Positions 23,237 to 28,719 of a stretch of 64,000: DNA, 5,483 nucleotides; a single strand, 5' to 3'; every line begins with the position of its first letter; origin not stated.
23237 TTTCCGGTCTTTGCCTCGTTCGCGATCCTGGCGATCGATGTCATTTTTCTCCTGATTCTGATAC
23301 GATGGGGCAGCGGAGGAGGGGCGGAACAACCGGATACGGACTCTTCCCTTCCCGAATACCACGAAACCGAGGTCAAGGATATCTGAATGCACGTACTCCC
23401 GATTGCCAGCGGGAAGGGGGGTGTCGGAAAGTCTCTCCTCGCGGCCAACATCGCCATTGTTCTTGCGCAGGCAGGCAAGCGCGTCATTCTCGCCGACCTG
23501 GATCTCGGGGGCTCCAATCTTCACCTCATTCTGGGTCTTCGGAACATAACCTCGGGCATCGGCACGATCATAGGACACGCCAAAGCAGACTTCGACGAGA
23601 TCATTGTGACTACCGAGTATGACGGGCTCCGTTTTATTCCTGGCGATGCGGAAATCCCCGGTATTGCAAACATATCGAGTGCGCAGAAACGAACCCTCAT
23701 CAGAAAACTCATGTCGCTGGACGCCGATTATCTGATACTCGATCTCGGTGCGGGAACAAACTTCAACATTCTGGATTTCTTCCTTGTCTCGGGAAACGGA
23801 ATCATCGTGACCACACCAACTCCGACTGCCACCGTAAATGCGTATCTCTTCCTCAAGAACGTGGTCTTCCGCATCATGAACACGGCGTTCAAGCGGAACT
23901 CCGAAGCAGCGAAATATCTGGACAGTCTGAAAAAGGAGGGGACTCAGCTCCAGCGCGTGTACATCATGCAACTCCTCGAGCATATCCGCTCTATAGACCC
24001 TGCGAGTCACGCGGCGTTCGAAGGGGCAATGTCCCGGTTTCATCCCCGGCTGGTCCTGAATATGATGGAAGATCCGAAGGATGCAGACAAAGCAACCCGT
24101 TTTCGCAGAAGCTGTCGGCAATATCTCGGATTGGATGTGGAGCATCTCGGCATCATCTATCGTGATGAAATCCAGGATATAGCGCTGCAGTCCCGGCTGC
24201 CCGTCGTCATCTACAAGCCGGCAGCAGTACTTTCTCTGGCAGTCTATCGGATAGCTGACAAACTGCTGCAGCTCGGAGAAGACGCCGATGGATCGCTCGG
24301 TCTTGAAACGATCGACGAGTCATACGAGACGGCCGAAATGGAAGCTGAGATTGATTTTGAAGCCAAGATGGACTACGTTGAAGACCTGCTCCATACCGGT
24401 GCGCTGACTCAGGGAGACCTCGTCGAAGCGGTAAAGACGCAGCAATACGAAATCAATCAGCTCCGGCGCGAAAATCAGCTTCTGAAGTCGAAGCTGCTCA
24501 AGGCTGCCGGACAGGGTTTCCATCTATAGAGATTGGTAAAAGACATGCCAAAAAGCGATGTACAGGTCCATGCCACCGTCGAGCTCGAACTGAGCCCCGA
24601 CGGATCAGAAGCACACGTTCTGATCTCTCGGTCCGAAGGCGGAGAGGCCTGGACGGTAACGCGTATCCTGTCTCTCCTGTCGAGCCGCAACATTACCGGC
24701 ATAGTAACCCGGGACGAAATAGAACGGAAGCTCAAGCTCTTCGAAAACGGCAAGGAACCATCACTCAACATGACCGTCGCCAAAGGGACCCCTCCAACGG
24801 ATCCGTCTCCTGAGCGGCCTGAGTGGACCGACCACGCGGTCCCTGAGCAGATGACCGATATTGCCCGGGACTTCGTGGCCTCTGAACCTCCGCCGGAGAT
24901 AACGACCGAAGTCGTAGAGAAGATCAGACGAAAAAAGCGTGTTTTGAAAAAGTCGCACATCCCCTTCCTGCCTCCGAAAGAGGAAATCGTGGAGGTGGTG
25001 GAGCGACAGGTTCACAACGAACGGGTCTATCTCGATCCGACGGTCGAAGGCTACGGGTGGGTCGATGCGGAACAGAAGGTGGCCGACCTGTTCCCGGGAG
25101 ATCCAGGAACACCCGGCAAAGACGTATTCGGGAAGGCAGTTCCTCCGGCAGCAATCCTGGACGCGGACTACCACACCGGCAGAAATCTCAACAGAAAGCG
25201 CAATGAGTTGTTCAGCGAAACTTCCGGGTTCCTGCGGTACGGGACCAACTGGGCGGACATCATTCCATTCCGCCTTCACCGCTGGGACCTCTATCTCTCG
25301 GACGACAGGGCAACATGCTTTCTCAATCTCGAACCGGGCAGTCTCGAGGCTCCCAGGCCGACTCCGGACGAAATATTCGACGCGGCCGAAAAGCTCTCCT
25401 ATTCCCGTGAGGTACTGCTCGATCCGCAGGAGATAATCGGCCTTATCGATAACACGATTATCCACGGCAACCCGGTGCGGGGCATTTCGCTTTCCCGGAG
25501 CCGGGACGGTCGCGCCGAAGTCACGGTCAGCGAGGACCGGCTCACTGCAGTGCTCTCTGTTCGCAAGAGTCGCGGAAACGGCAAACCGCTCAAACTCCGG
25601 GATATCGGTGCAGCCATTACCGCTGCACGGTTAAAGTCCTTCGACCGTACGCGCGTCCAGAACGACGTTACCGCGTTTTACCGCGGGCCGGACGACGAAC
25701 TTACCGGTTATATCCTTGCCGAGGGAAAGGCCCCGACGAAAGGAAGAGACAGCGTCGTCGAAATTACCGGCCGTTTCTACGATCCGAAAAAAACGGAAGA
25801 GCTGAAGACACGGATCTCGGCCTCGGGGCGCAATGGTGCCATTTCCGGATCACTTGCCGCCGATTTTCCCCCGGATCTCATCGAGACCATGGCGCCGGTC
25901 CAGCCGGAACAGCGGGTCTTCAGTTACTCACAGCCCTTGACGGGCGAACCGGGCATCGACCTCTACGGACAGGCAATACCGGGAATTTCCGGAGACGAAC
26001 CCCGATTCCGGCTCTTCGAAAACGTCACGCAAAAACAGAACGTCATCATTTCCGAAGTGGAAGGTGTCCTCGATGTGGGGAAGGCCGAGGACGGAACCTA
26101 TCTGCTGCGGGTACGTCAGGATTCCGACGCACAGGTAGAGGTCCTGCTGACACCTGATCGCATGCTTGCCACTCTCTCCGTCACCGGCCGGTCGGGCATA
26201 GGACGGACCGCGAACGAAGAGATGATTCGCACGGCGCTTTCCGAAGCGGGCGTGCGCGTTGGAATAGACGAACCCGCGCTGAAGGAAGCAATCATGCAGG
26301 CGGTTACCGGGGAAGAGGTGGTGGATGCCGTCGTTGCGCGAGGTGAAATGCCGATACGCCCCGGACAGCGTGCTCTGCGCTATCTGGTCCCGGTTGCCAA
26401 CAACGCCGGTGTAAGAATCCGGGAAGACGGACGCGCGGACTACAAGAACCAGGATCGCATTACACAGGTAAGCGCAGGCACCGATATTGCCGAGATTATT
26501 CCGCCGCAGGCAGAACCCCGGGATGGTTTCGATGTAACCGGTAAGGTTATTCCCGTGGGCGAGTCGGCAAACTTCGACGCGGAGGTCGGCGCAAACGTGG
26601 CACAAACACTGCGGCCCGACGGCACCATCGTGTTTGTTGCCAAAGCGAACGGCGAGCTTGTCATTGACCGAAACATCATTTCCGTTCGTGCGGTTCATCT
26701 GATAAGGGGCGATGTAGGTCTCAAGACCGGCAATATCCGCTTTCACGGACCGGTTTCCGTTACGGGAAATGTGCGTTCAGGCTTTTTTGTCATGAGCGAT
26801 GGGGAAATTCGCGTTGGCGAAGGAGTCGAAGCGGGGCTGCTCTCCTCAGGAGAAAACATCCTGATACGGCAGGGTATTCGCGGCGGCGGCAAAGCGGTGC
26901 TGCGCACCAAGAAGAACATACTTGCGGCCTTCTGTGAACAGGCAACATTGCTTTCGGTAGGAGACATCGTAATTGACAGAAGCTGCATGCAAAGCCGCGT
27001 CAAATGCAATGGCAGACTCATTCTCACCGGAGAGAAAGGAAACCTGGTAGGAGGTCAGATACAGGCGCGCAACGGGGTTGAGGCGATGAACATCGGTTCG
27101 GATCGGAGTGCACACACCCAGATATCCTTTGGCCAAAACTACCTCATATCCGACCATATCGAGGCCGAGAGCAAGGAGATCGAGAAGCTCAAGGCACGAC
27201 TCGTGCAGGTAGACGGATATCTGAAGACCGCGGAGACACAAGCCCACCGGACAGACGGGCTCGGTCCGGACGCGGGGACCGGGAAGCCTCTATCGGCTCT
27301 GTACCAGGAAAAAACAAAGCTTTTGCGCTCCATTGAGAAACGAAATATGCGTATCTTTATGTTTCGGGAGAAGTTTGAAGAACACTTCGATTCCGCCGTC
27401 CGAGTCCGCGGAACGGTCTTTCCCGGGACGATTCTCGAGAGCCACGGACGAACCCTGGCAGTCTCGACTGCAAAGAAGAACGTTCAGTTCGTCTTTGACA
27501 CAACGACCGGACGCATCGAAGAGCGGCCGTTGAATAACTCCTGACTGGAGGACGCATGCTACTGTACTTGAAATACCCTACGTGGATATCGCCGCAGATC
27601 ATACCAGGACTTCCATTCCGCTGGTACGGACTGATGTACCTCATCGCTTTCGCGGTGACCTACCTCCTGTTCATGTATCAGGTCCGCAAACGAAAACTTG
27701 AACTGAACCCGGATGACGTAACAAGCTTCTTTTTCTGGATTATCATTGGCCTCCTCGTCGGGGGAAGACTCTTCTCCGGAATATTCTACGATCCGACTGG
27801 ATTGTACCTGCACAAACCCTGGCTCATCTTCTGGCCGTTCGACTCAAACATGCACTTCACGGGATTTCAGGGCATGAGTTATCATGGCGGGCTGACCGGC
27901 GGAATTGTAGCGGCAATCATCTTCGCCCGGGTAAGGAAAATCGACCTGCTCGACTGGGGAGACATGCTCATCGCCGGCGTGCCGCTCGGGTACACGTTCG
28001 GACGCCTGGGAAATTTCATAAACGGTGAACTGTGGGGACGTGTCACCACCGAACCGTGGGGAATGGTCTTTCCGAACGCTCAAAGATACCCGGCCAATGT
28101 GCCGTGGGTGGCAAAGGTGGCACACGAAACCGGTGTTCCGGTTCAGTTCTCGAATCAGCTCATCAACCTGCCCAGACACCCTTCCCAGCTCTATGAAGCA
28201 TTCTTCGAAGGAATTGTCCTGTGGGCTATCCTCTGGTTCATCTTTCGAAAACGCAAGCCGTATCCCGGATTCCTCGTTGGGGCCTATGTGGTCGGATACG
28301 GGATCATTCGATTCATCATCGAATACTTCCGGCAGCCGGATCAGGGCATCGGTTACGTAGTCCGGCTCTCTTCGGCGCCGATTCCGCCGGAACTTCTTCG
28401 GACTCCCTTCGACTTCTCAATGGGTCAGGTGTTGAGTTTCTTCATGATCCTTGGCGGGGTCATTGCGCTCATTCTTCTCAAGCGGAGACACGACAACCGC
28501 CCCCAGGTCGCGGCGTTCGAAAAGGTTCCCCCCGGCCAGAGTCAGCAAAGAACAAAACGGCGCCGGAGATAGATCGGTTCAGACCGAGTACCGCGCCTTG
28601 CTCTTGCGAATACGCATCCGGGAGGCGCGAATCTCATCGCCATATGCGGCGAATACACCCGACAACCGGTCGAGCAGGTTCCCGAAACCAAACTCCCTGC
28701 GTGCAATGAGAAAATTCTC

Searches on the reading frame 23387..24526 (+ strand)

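Call 39: search_protein_families(library=pfam, proteins=[window:23387-24526:+], max_evalue=0.0001)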
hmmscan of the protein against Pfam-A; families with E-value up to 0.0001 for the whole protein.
window:23387-24526:+ (380 aa): 5 families
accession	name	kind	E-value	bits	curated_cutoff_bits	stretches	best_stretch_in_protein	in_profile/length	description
PF10609.15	ParA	-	1.6e-15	57.7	27.1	1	2-152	4-153/246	NUBPL iron-transfer P-loop NTPase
PF01656.29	CbiA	-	1.9e-13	50.9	25.4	1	6-192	3-54/125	CobQ/CobB/MinD/ParA nucleotide binding domain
PF13614.12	AAA_31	-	4.1e-11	43.6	27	1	2-148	2-153/177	AAA domain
PF02374.21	ArsA_ATPase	-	1.6e-05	24.8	24.3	0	7-39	6-38/305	Anion-transporting ATPase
PF00142.24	Fer4_NifH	-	5.3e-05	23.3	25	1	9-64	7-62/271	4Fe-4S iron sulfur cluster binding proteins, NifH/frxC family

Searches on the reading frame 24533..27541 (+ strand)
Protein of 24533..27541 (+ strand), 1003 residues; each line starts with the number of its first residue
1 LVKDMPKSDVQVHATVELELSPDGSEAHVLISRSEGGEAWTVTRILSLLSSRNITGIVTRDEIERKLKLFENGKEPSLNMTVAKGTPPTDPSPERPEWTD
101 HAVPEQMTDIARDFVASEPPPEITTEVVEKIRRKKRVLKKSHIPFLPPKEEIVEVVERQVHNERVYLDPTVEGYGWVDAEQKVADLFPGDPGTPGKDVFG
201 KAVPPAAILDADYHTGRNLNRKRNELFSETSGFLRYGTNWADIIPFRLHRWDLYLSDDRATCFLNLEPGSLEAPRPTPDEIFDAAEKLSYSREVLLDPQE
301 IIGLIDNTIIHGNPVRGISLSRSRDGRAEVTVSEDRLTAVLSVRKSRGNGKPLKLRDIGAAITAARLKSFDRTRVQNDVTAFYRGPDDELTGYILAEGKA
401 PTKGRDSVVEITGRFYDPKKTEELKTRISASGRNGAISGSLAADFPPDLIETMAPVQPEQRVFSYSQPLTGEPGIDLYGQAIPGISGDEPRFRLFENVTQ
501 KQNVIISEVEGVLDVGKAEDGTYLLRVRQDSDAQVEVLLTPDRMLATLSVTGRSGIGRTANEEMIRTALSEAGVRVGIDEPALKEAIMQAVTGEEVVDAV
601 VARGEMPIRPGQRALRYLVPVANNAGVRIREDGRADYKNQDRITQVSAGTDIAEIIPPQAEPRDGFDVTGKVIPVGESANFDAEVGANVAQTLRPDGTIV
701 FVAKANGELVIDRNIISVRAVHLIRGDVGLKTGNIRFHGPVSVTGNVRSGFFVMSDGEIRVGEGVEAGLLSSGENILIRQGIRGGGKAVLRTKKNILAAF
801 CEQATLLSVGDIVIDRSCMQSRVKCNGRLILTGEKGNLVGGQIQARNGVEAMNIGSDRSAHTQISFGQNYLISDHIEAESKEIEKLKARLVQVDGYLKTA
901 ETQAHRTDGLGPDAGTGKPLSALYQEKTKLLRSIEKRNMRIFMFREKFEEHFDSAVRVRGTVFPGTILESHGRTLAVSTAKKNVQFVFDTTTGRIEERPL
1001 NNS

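Call 39: search_protein_families(library=pfam, proteins=[window:24533-27541:+], max_evalue=0.0001)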
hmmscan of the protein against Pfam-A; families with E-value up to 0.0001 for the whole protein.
window:24533-27541:+ (1003 aa): 2 families
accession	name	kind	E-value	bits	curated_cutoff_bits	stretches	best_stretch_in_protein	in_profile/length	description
PF20250.3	FapA_N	-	9.9e-63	211.1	27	4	535-713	1-177/178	Flagellar Assembly Protein A N-terminal region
PF03961.19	FapA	-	3.7e-53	181.3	31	1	721-989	2-268/272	Flagellar Assembly Protein A beta solenoid domain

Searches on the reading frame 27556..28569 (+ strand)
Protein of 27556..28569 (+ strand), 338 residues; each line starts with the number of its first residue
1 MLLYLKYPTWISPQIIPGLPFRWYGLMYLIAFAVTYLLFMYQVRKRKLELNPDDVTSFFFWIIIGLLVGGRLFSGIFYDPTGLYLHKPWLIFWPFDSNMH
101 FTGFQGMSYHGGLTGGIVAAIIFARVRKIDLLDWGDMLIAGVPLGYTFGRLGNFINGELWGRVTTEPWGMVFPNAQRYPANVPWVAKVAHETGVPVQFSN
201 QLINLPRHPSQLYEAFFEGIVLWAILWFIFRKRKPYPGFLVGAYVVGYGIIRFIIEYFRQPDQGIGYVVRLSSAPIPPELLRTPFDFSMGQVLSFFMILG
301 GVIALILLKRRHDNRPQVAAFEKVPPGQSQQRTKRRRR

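Call 39: search_protein_families(library=pfam, proteins=[window:27556-28569:+], max_evalue=0.0001)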
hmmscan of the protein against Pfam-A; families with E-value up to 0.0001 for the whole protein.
window:27556-28569:+ (338 aa): 1 family
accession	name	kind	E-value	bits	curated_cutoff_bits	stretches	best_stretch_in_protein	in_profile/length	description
PF01790.23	LGT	-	1e-66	225.1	24.9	1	16-306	6-239/240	Prolipoprotein diacylglyceryl transferase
